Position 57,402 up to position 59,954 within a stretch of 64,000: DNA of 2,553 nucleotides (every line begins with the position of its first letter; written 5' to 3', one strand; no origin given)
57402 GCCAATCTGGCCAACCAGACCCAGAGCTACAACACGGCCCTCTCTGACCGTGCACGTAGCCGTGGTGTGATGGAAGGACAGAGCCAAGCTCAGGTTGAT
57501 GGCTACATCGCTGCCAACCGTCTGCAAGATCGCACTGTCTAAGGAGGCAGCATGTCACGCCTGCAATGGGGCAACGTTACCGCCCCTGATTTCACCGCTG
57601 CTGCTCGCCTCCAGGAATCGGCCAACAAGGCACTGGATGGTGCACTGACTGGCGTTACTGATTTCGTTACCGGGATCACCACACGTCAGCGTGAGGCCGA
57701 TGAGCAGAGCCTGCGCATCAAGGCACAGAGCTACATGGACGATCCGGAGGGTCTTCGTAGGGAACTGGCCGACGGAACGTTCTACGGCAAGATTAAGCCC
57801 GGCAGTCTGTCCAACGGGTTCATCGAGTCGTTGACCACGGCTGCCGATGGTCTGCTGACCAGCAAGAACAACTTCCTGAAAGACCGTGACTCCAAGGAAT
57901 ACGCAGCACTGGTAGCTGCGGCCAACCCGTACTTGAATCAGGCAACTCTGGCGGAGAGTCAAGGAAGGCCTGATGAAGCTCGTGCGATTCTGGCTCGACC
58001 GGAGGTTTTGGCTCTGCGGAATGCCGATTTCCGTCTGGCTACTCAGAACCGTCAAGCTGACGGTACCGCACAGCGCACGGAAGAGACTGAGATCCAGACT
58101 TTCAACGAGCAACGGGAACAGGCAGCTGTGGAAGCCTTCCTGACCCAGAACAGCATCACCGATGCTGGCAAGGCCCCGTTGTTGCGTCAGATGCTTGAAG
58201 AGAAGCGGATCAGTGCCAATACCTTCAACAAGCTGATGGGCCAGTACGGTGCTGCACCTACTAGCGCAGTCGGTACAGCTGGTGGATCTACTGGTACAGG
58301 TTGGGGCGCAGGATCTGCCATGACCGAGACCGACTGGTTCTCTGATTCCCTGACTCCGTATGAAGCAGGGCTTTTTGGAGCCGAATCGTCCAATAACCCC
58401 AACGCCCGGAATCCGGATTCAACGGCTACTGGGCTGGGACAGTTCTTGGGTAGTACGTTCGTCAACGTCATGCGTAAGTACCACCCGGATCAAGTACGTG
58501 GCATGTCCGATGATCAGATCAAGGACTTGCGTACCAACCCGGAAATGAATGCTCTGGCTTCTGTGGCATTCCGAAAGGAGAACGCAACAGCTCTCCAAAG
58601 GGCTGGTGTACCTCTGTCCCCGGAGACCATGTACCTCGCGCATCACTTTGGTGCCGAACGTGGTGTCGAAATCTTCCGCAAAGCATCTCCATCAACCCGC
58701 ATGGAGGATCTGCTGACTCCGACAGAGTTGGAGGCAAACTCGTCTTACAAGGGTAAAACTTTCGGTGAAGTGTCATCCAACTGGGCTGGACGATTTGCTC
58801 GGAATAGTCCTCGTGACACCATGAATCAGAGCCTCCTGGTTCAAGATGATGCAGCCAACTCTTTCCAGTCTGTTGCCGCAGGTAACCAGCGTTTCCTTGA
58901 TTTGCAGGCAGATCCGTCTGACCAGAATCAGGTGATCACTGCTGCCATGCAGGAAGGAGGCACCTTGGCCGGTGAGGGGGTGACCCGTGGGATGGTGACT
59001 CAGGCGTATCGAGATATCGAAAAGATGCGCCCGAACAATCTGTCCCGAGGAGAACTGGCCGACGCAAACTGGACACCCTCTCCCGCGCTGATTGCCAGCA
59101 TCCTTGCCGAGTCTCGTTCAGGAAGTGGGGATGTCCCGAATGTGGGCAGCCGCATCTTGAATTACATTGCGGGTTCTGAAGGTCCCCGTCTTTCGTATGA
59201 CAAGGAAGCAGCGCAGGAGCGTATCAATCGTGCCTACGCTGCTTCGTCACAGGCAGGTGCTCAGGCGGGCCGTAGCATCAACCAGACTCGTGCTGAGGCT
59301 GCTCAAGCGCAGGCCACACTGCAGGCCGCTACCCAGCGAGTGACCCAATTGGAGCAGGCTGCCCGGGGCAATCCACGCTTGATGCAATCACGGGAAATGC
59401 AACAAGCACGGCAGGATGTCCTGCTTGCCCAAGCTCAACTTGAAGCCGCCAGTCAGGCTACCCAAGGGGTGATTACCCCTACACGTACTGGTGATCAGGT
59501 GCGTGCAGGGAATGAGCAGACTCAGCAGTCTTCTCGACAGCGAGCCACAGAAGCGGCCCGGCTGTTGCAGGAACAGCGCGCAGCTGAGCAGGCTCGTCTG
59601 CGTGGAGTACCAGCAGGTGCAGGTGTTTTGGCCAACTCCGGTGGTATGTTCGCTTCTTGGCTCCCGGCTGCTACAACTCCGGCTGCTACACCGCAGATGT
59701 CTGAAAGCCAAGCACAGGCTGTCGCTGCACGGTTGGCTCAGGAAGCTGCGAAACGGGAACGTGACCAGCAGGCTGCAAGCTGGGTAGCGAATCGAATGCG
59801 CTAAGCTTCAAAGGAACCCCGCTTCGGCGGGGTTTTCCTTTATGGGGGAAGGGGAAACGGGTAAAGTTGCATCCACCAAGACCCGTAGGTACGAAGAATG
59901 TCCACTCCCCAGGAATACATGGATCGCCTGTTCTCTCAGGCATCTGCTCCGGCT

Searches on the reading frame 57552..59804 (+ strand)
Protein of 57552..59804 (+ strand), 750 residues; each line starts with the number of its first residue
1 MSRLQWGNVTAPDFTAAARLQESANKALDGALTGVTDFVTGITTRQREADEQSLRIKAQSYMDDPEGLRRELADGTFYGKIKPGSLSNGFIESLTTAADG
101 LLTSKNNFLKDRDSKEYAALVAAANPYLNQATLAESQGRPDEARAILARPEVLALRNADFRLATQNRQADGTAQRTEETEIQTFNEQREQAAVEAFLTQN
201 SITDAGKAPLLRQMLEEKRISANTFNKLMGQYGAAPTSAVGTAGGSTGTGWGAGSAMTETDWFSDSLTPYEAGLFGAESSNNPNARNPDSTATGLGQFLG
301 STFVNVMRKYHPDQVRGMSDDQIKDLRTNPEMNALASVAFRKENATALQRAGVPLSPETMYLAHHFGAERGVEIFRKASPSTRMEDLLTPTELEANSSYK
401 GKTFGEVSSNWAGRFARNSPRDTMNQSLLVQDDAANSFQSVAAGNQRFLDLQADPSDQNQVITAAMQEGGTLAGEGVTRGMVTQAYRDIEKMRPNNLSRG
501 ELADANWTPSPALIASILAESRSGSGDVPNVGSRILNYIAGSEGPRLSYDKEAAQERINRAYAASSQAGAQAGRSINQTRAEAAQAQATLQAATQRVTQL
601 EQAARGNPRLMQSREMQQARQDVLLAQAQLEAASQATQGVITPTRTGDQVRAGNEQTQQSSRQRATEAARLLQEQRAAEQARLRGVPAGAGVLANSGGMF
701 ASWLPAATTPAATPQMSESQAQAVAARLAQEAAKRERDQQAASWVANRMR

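Call 56: search_protein_families(library=phrogs, proteins=[window:57552-59804:+], max_evalue=0.00001)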
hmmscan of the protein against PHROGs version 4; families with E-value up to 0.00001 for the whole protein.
window:57552-59804:+ (750 aa): 2 families
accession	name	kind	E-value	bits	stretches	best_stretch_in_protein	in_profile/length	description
phrog_4067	-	other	6.2e-21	75.5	1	273-429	690-846/980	transglycosylase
phrog_6126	-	head and packaging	1.1e-07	31.8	1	1-260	1-292/667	virion structural protein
